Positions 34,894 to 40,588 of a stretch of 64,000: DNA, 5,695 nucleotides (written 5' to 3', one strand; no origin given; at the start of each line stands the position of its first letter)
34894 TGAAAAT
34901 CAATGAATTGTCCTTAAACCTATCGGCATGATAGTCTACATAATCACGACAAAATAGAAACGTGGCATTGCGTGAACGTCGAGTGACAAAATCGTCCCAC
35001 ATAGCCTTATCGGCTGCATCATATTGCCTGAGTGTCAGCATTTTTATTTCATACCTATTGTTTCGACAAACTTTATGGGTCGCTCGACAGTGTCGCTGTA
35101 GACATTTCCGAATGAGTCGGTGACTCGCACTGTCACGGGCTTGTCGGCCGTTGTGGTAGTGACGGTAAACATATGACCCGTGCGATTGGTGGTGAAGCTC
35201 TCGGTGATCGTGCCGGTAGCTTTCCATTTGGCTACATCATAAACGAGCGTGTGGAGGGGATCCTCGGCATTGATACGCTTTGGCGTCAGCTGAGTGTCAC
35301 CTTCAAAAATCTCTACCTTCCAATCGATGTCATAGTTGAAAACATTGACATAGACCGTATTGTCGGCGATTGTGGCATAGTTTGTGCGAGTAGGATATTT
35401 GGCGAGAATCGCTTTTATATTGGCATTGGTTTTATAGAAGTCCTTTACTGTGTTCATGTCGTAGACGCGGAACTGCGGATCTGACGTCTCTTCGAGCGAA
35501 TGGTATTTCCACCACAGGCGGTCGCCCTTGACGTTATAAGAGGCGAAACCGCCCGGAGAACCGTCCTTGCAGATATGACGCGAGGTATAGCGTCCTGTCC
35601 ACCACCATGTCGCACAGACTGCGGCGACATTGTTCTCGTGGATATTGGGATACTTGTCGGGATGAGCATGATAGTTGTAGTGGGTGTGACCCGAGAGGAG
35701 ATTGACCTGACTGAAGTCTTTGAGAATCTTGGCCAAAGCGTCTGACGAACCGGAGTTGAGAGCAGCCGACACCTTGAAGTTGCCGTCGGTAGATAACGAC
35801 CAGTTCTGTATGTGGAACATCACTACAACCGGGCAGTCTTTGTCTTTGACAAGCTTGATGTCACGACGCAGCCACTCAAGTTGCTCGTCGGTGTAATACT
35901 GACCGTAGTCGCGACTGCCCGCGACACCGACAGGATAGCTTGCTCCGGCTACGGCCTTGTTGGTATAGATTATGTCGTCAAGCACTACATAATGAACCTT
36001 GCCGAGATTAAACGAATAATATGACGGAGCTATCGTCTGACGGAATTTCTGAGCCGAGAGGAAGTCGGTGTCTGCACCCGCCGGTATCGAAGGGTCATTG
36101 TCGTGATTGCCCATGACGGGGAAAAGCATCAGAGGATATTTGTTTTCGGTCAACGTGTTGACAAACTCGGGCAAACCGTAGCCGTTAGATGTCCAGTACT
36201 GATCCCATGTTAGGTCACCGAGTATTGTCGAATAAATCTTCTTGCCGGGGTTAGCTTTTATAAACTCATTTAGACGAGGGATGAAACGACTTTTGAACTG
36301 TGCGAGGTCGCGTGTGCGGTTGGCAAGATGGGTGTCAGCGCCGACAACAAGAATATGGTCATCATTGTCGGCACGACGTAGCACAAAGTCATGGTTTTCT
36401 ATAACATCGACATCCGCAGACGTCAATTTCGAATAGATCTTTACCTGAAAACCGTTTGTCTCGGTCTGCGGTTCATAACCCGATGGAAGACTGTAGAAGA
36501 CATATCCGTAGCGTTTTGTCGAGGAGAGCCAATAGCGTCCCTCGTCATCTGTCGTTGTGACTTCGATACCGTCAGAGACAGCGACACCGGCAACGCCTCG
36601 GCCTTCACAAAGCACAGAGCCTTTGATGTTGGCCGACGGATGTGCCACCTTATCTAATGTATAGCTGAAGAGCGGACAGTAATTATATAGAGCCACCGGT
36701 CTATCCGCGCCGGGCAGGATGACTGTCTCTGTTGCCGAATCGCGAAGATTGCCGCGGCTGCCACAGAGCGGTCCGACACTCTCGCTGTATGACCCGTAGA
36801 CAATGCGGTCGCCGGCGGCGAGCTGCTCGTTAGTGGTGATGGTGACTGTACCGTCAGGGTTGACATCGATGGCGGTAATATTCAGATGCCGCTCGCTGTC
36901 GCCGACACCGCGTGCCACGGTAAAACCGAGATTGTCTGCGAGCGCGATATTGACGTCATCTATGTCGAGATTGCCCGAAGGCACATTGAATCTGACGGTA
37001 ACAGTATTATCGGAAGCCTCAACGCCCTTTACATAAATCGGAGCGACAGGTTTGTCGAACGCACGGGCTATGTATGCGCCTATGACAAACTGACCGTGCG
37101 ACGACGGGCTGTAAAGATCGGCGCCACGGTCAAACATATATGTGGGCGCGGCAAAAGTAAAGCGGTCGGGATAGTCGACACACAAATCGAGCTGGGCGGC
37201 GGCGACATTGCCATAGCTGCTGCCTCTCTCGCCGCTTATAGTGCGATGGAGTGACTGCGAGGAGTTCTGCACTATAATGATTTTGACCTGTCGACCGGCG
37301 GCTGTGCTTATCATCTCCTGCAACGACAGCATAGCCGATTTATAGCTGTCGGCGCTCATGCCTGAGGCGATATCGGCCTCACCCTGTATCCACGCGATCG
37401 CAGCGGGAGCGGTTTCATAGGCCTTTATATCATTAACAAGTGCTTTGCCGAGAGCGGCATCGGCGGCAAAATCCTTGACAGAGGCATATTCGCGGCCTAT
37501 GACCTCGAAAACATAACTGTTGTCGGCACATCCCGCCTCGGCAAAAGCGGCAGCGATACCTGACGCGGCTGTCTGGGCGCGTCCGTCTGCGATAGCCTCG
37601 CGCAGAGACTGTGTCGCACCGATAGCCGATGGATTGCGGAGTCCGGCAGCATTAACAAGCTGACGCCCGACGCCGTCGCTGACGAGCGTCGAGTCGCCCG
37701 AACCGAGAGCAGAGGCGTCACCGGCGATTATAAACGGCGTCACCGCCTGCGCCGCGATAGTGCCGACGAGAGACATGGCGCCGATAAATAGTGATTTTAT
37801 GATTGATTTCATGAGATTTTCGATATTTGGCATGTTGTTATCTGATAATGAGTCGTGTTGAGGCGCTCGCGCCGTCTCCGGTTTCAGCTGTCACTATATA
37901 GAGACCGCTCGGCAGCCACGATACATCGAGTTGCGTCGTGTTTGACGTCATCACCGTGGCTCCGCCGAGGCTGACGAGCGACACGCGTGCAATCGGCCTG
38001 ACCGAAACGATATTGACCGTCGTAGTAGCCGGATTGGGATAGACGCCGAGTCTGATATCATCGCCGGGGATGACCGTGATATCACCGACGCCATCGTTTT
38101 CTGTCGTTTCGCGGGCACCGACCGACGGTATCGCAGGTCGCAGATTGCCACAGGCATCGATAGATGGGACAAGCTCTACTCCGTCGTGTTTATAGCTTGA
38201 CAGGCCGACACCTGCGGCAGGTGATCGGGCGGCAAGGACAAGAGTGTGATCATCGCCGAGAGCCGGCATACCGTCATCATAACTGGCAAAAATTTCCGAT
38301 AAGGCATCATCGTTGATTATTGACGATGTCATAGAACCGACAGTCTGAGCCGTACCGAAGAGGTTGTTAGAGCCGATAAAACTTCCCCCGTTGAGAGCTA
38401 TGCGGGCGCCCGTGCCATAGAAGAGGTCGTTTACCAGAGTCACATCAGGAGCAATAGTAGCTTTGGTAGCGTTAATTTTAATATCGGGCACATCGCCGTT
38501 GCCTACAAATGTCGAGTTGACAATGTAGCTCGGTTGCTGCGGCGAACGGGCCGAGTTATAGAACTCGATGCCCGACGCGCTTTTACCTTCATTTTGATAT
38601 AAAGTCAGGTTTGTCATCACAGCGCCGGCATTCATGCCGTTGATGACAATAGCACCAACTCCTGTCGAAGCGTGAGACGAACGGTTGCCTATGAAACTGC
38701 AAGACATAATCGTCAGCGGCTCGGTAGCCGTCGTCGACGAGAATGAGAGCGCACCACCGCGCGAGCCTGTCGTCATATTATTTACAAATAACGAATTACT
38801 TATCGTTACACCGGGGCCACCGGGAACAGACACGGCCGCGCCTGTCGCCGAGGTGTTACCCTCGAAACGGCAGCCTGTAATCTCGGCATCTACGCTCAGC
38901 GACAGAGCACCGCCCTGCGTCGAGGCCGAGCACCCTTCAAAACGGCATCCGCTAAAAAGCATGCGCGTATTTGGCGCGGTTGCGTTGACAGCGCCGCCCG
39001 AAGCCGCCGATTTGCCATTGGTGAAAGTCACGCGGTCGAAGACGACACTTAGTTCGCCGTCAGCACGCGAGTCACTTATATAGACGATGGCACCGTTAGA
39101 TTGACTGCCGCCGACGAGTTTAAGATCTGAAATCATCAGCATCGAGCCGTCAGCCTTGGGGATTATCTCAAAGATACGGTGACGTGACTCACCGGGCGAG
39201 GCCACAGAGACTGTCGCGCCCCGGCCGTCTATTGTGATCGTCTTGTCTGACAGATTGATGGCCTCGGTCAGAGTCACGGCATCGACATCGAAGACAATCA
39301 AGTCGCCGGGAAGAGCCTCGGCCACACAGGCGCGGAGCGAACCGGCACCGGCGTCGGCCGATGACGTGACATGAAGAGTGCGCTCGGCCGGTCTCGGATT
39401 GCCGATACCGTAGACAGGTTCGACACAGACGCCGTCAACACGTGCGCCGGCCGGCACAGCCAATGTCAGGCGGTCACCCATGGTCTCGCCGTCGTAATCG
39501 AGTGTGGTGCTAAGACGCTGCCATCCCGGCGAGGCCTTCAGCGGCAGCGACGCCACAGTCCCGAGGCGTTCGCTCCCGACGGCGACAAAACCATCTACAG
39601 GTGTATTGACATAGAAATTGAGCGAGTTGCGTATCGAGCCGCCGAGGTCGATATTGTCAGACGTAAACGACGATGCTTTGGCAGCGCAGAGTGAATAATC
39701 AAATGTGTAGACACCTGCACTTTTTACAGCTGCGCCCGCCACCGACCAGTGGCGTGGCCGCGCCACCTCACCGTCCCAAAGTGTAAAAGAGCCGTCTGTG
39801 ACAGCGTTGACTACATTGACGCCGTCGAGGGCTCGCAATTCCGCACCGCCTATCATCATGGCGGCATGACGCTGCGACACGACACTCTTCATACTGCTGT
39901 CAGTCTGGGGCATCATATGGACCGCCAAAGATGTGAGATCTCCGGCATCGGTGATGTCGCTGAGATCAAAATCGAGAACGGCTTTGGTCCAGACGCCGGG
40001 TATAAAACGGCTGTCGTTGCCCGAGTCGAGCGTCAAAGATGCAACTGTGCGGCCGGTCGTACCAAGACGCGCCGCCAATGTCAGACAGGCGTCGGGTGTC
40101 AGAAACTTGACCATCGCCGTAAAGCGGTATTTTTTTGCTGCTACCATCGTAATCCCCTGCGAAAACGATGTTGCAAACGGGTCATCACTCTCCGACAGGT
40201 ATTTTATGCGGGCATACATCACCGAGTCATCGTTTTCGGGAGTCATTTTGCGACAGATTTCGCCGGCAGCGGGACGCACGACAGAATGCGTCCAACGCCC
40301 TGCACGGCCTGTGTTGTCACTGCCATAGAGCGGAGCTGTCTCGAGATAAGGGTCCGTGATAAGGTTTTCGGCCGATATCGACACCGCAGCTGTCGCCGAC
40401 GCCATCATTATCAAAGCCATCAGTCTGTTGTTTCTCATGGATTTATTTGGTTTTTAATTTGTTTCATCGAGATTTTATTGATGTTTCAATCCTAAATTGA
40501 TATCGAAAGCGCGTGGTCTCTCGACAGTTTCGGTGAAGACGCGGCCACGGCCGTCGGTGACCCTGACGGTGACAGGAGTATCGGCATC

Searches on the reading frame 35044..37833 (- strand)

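Call 89: search_protein_families(library=pfam, proteins=[window:35044-37833:-], max_evalue=0.00001)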
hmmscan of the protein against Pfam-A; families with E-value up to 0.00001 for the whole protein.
window:35044-37833:- (929 aa): 3 families
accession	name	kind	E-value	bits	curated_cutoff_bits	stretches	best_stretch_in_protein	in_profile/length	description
PF16370.11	MetallophosC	-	1.8e-30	106.7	29.7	1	733-912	1-168/168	C terminal of Calcineurin-like phosphoesterase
PF16371.11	MetallophosN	-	5.2e-19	68.7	35.6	1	405-484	1-76/77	N terminal of Calcineurin-like phosphoesterase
PF00149.33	Metallophos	-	6.8e-09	36.9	21.5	1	499-719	7-190/191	Calcineurin-like phosphoesterase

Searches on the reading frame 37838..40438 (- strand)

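Call 89: search_protein_families(library=pfam, proteins=[window:37838-40438:-], max_evalue=0.00001)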
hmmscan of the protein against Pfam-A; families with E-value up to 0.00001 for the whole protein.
window:37838-40438:- (866 aa): 1 family
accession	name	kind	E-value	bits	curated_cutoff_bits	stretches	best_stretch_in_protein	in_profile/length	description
PF18962.6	Por_Secre_tail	-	1.9e-09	38.1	27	1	799-865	1-75/75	Secretion system C-terminal sorting domain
